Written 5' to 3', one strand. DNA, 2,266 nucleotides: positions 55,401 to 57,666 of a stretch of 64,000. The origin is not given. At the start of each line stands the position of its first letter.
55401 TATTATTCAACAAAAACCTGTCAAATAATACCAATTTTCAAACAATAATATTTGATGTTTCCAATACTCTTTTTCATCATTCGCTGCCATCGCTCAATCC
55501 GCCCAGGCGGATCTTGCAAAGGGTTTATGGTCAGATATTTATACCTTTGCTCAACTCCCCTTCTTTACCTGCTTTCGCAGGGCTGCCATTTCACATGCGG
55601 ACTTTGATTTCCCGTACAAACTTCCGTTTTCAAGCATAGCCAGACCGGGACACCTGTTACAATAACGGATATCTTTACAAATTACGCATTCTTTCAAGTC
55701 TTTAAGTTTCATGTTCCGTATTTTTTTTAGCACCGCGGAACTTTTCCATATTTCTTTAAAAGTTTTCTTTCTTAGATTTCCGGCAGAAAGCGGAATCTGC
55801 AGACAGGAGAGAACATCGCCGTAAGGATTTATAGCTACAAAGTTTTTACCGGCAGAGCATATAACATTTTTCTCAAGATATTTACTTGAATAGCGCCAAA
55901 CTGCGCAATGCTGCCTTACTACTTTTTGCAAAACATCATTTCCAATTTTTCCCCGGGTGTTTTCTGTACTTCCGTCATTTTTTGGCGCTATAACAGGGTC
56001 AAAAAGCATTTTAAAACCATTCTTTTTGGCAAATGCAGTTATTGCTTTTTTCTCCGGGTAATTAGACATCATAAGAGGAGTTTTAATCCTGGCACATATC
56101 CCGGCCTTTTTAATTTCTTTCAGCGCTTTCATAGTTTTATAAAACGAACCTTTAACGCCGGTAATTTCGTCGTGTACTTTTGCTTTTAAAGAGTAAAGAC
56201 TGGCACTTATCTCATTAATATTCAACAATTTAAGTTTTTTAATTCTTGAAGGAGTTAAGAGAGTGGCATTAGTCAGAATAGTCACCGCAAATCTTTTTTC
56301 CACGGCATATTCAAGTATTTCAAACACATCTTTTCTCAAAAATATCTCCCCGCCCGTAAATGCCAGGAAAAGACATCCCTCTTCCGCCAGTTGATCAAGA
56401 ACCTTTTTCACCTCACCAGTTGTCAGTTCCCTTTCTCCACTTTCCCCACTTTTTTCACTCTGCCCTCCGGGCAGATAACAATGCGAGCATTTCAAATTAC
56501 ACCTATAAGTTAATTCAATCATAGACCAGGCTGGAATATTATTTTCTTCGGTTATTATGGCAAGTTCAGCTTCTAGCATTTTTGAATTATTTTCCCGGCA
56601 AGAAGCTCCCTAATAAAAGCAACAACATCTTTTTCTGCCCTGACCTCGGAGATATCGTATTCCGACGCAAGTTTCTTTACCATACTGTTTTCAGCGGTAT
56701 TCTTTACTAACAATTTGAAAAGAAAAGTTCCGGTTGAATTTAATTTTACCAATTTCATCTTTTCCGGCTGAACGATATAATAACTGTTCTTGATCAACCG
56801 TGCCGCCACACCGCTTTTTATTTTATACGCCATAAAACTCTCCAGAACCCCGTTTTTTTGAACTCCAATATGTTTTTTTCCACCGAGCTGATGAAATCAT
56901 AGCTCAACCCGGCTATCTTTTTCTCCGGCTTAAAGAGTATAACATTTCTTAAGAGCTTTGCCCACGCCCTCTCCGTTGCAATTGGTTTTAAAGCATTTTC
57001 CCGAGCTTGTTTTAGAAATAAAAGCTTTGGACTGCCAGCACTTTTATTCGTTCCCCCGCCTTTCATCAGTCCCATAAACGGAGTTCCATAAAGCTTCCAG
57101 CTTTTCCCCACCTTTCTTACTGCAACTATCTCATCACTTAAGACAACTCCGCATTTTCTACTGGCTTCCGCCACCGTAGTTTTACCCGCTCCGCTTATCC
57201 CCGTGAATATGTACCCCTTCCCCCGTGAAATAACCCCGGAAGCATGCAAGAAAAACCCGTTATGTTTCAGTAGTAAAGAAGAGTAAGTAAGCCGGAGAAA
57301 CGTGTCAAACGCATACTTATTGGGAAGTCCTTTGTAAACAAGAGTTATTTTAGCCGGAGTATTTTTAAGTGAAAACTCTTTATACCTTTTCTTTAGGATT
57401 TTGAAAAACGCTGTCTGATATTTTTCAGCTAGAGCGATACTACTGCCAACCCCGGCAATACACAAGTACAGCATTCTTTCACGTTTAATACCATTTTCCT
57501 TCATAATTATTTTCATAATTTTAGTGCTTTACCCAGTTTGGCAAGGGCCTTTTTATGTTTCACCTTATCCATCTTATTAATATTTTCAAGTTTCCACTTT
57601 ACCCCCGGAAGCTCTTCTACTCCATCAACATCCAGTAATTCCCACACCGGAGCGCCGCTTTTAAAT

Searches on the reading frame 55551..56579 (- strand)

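Call 11: search_protein_families(library=pfam, proteins=[window:55551-56579:-])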
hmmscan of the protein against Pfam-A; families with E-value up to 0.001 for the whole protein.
window:55551-56579:- (342 aa): 3 families
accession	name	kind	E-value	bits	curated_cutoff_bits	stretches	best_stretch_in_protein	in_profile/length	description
PF04055.27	Radical_SAM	-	1.7e-24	87.3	29.5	1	21-163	1-143/166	Radical SAM superfamily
PF13186.11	SPASM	-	5.1e-10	39.9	21.5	1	241-301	1-66/67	Iron-sulfur cluster-binding domain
PF13353.11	Fer4_12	-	2e-06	28.6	22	1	26-101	14-86/137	4Fe-4S single cluster domain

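Call 53: search_protein_families(library=ncbifam, proteins=[window:55551-56579:-], max_evalue=0.01)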
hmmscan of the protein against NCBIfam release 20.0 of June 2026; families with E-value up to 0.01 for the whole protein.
window:55551-56579:- (342 aa): 72 families (the best 25 are shown)
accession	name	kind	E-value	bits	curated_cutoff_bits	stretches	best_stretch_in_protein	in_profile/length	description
TIGR04055.1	rSAM_NirJ2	equivalog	9e-47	160.2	500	1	23-319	6-313/326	putative heme d1 biosynthesis radical SAM protein NirJ2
TIGR04545.1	rSAM_ahbD_hemeb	equivalog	1.7e-44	152.7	500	2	22-189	5-167/339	heme b synthase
TIGR04053.2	TIGR04053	equivalog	3.1e-39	135.3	395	2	13-191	4-180/366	TIGR04053 family radical SAM/SPASM domain-containing protein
NF050035.1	rSAM_WgK_link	exception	6.6e-37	127.3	650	2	14-160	6-147/367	radical SAM/SPASM peptide maturase WgkB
TIGR03962.1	mycofact_rSAM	equivalog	1e-34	120.3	265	2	20-191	15-180/339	mycofactocin radical SAM maturase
TIGR04546.1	rSAM_ahbC_deAc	equivalog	1.3e-31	109.8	650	1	22-175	44-191/390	12,18-didecarboxysiroheme deacetylase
NF012164.0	AlbA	equivalog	9.5e-31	106.7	850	1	11-315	107-413/442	subtilosin maturase AlbA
TIGR04054.1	rSAM_NirJ1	equivalog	1.8e-30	105.8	650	2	22-187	41-200/387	putative heme d1 biosynthesis radical SAM protein NirJ1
TIGR04303.1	GeoRSP_rSAM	equivalog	2.8e-29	102.7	400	2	25-190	13-170/325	GeoRSP system radical SAM/SPASM protein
TIGR02109.1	PQQ_syn_pqqE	equivalog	3.5e-29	101.9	381.35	2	13-167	3-152/358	pyrroloquinoline quinone biosynthesis protein PqqE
NF045574.1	sacti_mat_StsB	exception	3.7e-29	101.9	625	1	23-336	102-419/466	StsB family radical SAM/SPASM domain sactipeptide maturase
TIGR04051.1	rSAM_NirJ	equivalog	8.3e-29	100.7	515.45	1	22-188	7-167/354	heme d1 biosynthesis radical SAM protein NirJ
TIGR04347.1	pseudo_SAM_Halo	equivalog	1.7e-28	100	525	2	11-181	32-196/390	TIGR04347 family pseudo-SAM/SPASM protein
TIGR04250.1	SCM_rSAM_ScmE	equivalog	1e-26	93.7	400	2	21-183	7-164/358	SynChlorMet cassette radical SAM/SPASM protein ScmE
TIGR03913.1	rad_SAM_trio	equivalog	1.5e-26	92.8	591.75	2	15-172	17-167/477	GDL motif peptide-associated radical SAM/SPASM maturase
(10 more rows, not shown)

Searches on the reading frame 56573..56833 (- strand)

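Call 53: search_protein_families(library=ncbifam, proteins=[window:56573-56833:-], max_evalue=0.01)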
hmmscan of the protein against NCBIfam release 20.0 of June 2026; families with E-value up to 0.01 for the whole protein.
window:56573-56833:- (86 aa): 6 families
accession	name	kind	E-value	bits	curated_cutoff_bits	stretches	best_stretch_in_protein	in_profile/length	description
NF033530.1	lasso_PqqD_Strm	exception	3e-08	33.8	70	1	30-82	25-77/78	lasso peptide biosynthesis PqqD family chaperone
NF033536.1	lasso_PqqD_Bac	exception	9.7e-08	32.1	80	1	25-84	28-87/88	lasso peptide biosynthesis PqqD family chaperone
NF050069.2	PqqD_rel_WgkC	exception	5.8e-07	29.4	110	1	14-84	17-87/103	PqqD family peptide maturation chaperone WgkC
TIGR03859.1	PQQ_PqqD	equivalog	9.8e-06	25.4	46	1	15-83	15-80/81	pyrroloquinoline quinone biosynthesis peptide chaperone PqqD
TIGR04248.1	SCM_PqqD_rel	equivalog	0.00082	19.5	100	1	21-78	19-76/84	SynChlorMet cassette protein ScmD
TIGR04302.1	geo_PqqD_fam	equivalog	0.0045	17.4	100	1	28-80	46-97/102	GeoRSP system PqqD family peptide chaperone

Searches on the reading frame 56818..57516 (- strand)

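Call 53: search_protein_families(library=ncbifam, proteins=[window:56818-57516:-], max_evalue=0.01)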
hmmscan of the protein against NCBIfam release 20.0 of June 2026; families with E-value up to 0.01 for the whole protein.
window:56818-57516:- (232 aa): 3 families
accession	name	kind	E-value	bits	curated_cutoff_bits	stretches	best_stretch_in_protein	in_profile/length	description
TIGR04355.1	HprK_rel_B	hypoth_equivalog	6e-06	25.6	200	1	75-146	132-204/351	HprK-related kinase B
TIGR04352.1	HprK_rel_A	equivalog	0.0038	16.4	200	1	78-133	87-143/280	HprK-related kinase A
NF006821.0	PRK09344.1-3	subfamily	0.0068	15.1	369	0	73-133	188-261/525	phosphoenolpyruvate carboxykinase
